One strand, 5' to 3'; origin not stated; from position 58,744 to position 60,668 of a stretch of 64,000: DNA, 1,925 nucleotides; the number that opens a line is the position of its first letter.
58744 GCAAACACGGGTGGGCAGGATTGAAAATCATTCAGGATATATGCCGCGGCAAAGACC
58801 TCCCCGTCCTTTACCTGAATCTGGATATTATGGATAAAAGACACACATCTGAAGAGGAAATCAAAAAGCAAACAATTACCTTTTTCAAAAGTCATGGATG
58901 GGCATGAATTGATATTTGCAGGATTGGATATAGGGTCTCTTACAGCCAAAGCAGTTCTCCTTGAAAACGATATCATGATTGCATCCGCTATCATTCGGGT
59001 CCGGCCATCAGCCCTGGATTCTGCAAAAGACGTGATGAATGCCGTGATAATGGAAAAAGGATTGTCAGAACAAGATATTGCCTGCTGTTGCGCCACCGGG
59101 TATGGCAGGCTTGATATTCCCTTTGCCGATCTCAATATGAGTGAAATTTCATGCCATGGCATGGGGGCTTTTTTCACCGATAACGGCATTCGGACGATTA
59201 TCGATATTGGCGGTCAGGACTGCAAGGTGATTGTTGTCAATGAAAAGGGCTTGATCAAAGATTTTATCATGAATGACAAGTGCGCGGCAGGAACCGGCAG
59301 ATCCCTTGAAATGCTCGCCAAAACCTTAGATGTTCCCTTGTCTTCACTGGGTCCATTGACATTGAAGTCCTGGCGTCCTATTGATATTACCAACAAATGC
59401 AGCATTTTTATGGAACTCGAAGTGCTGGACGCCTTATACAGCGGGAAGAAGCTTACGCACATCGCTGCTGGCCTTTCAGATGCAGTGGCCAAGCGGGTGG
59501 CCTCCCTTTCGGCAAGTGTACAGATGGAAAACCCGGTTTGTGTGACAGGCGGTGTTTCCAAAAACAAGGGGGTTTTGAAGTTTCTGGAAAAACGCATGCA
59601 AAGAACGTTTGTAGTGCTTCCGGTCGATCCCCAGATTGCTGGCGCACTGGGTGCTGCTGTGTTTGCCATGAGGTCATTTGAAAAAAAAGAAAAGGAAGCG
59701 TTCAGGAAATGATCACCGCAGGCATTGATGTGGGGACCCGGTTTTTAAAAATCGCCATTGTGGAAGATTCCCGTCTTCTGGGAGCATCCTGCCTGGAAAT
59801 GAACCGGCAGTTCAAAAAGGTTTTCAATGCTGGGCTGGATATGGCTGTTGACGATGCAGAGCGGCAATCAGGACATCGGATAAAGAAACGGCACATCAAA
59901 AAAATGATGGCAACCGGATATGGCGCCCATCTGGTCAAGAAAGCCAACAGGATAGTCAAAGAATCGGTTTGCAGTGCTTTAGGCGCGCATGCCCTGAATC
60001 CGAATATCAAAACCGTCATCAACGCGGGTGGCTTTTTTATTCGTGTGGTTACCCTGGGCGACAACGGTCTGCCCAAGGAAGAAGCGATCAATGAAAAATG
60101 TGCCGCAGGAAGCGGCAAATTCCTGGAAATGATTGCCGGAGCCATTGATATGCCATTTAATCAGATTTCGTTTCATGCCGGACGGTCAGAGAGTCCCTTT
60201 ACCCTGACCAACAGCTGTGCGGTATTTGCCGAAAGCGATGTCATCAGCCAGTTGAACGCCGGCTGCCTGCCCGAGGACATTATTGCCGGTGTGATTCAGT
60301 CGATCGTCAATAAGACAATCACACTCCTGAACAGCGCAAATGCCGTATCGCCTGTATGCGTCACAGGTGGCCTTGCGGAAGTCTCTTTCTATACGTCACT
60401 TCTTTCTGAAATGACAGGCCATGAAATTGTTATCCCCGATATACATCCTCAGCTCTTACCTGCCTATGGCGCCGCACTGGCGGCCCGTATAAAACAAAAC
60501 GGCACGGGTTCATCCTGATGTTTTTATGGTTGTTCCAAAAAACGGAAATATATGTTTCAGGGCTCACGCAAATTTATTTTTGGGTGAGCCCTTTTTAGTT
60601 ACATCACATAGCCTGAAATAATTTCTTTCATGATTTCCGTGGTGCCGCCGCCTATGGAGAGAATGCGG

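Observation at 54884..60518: Five-gene operon: a Bcr/Bzd-like four-subunit ATP-driven radical enzyme with a GMC flavoprotein gene embedded between the catalytic subunits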

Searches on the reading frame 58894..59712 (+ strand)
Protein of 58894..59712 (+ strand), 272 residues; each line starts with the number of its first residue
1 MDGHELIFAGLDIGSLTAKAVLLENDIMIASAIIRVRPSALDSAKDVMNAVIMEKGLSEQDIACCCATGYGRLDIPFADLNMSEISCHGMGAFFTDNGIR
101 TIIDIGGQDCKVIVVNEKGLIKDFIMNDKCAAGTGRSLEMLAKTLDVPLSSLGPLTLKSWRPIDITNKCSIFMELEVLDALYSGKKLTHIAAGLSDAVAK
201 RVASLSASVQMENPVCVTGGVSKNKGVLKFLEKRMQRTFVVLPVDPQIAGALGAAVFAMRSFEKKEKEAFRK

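Call 3: search_protein_families(library=pfam, proteins=[window:58894-59712:+], max_evalue=0.01)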
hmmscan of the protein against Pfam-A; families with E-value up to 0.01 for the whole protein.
window:58894-59712:+ (272 aa): 2 families
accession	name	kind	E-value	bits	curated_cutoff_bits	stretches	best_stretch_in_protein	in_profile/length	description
PF01869.26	BcrAD_BadFG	-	1.2e-51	176.3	31.5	1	10-258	2-271/271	BadF/BadG/BcrA/BcrD ATPase family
PF22521.2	HypF_C_2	-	0.0078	16.4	27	0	176-238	155-220/241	Carbamoyltransferase, Kae1-like Domain, second subdomain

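Call 4: search_protein_families(library=ncbifam, proteins=[window:58894-59712:+], max_evalue=0.01)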
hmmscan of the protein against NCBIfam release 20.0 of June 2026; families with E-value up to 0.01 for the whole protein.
window:58894-59712:+ (272 aa): 7 families
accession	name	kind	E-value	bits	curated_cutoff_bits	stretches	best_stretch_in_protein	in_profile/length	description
TIGR00241.1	CoA_E_activ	domain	4.9e-69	232.6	125.4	1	8-256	2-247/248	acyl-CoA dehydratase activase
TIGR03192.1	benz_CoA_bzdQ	equivalog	4e-57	193.9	380.2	1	6-262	32-290/293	benzoyl-CoA reductase, bzd-type, subunit Q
TIGR02259.1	benz_CoA_red_A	equivalog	6.4e-47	160.3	578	1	37-258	206-432/432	benzoyl-CoA reductase subunit A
TIGR03286.1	methan_mark_15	hypoth_equivalog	4.4e-38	131.3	455.75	1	7-258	145-401/404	methanogenesis marker 15 protein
TIGR02261.1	benz_CoA_red_D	equivalog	2.9e-28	98.8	312.85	1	7-257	2-261/262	benzoyl-CoA reductase subunit D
TIGR01312.1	XylB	equivalog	0.001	17.7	380.25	0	211-266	390-443/481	xylulokinase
NF009842.0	PRK13317.1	equivalog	0.0022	17.4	234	0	162-258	172-272/277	type II pantothenate kinase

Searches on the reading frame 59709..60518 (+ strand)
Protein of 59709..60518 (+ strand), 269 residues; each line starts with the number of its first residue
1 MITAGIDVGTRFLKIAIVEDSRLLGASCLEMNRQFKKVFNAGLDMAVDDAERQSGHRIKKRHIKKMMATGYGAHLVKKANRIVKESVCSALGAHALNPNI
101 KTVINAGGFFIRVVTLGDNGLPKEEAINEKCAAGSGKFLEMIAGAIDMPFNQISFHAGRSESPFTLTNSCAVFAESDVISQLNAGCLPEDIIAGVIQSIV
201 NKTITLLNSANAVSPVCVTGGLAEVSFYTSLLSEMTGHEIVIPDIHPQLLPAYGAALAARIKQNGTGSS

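Call 3: search_protein_families(library=pfam, proteins=[window:59709-60518:+], max_evalue=0.01)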
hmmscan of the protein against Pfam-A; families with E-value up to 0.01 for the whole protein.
window:59709-60518:+ (269 aa): 1 family
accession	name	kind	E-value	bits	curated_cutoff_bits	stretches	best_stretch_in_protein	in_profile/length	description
PF01869.26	BcrAD_BadFG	-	2.9e-33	116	31.5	1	5-259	2-271/271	BadF/BadG/BcrA/BcrD ATPase family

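Call 4: search_protein_families(library=ncbifam, proteins=[window:59709-60518:+], max_evalue=0.01)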
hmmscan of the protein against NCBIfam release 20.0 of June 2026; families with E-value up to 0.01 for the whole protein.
window:59709-60518:+ (269 aa): 7 families
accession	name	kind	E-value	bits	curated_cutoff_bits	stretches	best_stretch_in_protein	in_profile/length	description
TIGR00241.1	CoA_E_activ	domain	7.7e-49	166.5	125.4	1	2-257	1-247/248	acyl-CoA dehydratase activase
TIGR02259.1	benz_CoA_red_A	equivalog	1.4e-22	80.1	578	1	64-224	231-393/432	benzoyl-CoA reductase subunit A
TIGR03192.1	benz_CoA_bzdQ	equivalog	7.4e-22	78.2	380.2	1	1-258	32-285/293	benzoyl-CoA reductase, bzd-type, subunit Q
TIGR03286.1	methan_mark_15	hypoth_equivalog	1.9e-21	76.5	455.75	1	2-259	145-401/404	methanogenesis marker 15 protein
TIGR02261.1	benz_CoA_red_D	equivalog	2.3e-21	76.2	312.85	1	2-224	2-223/262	benzoyl-CoA reductase subunit D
TIGR01312.1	XylB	equivalog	0.0003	19.5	380.25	1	191-264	368-440/481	xylulokinase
NF009842.0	PRK13317.1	equivalog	0.00066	19.1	234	0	2-91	3-82/277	type II pantothenate kinase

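Call 15: search_solved_structures(query=window:59709-60518:+, max_evalue=0.01, show_alignments=4)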
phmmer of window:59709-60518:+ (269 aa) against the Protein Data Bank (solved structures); distinct sequences matched with E-value up to 0.01: 5.
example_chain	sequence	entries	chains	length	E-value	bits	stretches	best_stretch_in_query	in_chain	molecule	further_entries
9gai_D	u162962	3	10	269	2.1e-33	119.3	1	3-259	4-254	3-methylbenzoyl-CoA reductase alpha subunit MbdQ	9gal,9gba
4eht_A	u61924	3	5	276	7.8e-33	117.5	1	58-259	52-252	Activator of 2-hydroxyisocaproyl-CoA dehydratase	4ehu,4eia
1hux_A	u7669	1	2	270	1.3e-32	116.7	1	2-260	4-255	ACTIVATOR OF (R)-2-HYDROXYGLUTARYL-COA DEHYDRATASE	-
7yyl_E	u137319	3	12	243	6.3e-24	88.3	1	62-260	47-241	Putative CoA-substrate-specific enzyme activase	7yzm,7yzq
9gai_C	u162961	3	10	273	2.2e-21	80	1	2-262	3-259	3-methylbenzoyl-CoA reductase delta subunit MbdP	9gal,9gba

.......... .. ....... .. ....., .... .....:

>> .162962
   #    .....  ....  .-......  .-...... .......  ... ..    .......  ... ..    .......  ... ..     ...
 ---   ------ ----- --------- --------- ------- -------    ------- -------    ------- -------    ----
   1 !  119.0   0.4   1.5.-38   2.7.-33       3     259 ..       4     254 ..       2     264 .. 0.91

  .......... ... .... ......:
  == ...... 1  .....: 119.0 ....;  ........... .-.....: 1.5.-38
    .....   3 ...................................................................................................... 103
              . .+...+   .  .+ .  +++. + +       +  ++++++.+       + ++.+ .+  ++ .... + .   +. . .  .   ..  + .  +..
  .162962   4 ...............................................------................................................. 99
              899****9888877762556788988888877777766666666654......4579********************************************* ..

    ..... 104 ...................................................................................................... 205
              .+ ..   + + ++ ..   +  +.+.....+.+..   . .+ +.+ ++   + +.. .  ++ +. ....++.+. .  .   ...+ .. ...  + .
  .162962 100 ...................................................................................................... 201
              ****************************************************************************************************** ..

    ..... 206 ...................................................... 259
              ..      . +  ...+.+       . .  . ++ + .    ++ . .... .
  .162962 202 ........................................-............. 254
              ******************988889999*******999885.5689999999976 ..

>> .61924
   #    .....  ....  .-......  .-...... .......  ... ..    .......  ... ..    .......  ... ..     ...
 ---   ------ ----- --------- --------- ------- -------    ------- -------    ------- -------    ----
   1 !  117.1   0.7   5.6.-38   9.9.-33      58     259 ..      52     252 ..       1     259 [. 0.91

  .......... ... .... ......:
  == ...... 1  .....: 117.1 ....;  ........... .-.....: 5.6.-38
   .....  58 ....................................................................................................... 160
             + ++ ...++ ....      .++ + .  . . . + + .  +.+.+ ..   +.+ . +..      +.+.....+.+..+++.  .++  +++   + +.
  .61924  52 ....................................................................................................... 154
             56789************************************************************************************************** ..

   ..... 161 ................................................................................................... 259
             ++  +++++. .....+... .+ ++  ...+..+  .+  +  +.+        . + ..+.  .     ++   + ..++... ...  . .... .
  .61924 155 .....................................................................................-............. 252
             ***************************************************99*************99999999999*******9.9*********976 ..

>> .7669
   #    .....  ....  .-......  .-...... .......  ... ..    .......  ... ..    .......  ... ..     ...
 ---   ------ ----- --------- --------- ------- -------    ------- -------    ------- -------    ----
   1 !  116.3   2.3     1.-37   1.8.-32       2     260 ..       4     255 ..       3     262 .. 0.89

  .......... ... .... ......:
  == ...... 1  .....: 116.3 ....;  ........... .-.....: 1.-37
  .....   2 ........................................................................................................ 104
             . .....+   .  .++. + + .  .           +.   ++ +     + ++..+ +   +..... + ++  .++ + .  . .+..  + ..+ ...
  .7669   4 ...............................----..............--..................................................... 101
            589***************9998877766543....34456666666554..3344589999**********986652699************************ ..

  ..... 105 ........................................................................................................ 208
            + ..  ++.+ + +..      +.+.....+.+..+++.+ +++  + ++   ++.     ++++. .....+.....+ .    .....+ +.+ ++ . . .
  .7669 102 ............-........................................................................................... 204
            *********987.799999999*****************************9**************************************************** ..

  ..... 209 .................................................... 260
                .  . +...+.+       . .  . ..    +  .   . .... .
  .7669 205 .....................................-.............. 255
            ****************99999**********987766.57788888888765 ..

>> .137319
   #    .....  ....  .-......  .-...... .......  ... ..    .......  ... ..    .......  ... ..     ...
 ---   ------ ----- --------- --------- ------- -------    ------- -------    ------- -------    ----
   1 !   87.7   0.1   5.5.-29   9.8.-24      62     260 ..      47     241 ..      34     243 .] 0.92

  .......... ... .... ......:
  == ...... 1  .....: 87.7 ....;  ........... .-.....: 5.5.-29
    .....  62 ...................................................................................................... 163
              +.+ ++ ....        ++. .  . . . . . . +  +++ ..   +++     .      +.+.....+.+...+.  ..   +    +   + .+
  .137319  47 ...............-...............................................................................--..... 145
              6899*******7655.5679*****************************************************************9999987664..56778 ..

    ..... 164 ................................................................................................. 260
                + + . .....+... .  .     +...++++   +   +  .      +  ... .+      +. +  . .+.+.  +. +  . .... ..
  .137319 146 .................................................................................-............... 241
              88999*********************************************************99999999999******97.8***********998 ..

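Call 32: search_solved_structures(query=window:59709-60518:+, max_evalue=0.01, show_alignments=5)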
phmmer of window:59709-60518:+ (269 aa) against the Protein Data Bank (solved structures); distinct sequences matched with E-value up to 0.01: 5.
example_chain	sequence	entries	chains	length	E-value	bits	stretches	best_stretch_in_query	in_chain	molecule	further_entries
9gai_D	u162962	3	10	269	2.1e-33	119.3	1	3-259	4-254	3-methylbenzoyl-CoA reductase alpha subunit MbdQ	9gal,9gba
4eht_A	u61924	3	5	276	7.8e-33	117.5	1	58-259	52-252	Activator of 2-hydroxyisocaproyl-CoA dehydratase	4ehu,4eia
1hux_A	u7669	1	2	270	1.3e-32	116.7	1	2-260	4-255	ACTIVATOR OF (R)-2-HYDROXYGLUTARYL-COA DEHYDRATASE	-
7yyl_E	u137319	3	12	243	6.3e-24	88.3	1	62-260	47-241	Putative CoA-substrate-specific enzyme activase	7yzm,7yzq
9gai_C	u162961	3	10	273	2.2e-21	80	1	2-262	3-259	3-methylbenzoyl-CoA reductase delta subunit MbdP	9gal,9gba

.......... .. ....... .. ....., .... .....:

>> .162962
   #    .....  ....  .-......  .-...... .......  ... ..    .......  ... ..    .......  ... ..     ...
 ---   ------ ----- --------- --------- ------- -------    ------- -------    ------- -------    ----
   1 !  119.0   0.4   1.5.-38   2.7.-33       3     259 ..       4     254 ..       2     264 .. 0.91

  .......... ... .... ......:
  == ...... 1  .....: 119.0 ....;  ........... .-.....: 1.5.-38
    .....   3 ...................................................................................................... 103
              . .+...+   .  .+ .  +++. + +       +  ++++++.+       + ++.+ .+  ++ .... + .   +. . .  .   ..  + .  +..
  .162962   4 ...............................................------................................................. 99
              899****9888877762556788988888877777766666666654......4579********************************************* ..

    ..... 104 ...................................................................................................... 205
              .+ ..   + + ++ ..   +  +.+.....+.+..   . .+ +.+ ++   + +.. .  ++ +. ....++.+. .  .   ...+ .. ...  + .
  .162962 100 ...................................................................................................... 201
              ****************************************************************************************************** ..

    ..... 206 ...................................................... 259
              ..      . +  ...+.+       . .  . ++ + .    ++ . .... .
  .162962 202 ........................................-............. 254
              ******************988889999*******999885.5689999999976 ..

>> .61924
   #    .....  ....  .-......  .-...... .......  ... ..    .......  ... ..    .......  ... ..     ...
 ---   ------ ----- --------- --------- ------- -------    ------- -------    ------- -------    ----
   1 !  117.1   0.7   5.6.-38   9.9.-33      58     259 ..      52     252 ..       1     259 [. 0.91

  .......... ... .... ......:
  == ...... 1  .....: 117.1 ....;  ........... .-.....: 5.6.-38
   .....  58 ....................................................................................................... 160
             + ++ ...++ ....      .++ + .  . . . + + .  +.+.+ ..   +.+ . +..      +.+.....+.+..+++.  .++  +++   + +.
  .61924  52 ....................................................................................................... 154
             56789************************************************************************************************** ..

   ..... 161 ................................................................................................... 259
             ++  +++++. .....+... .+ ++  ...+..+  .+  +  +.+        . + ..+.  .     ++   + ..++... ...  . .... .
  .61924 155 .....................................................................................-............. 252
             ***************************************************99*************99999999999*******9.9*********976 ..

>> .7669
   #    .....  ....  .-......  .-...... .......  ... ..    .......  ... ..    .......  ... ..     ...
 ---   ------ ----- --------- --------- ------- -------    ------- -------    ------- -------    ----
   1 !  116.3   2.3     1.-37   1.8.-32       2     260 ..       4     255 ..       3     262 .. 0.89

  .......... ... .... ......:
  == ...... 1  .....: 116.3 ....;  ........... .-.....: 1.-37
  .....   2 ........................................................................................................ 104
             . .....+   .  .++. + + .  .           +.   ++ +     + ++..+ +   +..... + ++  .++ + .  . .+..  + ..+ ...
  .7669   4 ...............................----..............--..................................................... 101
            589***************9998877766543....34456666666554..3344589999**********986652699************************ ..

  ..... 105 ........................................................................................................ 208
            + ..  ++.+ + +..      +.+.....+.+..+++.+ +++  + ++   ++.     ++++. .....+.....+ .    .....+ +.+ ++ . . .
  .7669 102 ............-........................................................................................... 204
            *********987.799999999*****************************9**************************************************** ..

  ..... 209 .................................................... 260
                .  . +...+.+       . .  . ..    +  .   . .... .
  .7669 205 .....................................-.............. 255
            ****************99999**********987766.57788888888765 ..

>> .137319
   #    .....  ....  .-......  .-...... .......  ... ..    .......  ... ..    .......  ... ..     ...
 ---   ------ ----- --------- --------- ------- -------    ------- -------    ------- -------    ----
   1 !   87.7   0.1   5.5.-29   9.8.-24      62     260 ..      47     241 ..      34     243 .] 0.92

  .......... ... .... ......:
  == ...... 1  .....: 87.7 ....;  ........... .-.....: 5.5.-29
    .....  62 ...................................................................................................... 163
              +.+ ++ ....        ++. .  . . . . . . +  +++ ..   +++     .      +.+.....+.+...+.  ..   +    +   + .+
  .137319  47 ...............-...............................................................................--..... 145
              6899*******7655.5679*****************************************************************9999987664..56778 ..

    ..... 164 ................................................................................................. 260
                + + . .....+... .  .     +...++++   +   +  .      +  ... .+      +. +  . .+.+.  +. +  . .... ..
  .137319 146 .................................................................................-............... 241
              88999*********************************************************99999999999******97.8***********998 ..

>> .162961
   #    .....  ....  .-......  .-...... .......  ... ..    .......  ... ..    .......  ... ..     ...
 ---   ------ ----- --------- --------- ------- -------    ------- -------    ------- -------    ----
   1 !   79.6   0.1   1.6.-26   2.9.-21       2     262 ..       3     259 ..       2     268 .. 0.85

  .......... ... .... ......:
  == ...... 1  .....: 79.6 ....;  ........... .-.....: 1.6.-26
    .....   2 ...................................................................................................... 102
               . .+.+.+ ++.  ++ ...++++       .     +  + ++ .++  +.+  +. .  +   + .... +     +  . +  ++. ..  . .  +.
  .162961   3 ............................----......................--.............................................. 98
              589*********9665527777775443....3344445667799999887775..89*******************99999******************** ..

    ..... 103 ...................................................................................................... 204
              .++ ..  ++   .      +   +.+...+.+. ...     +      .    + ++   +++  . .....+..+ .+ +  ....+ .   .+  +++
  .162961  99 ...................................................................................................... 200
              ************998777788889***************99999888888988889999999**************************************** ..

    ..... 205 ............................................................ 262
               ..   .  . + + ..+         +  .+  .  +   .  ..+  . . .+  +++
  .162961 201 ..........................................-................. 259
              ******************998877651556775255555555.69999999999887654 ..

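Call 82: search_protein_representatives(protein=window:59709-60518:+)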
Query: 269 residues. Proteins with E-value up to 0.001 (for the whole library): 3970; up to 1e-10: 2211; up to 1e-30: 130. The best 150 are listed.
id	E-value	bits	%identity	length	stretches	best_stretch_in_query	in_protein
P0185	6.7e-77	274.9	51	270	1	1-262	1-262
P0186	3.2e-67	243.3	43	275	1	1-259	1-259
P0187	4.5e-56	206.7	43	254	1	1-259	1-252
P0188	5.5e-56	206.4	42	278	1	1-258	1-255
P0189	1.2e-53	198.8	41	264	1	1-258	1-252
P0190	2.0e-52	194.8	42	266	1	1-259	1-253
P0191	2.2e-52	194.7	39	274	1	1-261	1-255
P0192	1.1e-51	192.4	42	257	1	1-259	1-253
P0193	1.2e-51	192.2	42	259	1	2-258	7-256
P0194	1.8e-50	188.4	43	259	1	2-259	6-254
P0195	6.3e-50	186.6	44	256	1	58-259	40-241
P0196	7.4e-50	186.4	40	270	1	1-262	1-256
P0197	1.4e-49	185.5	41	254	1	1-259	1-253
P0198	1.4e-48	182.2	38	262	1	1-259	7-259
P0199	1.4e-47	178.9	40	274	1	1-260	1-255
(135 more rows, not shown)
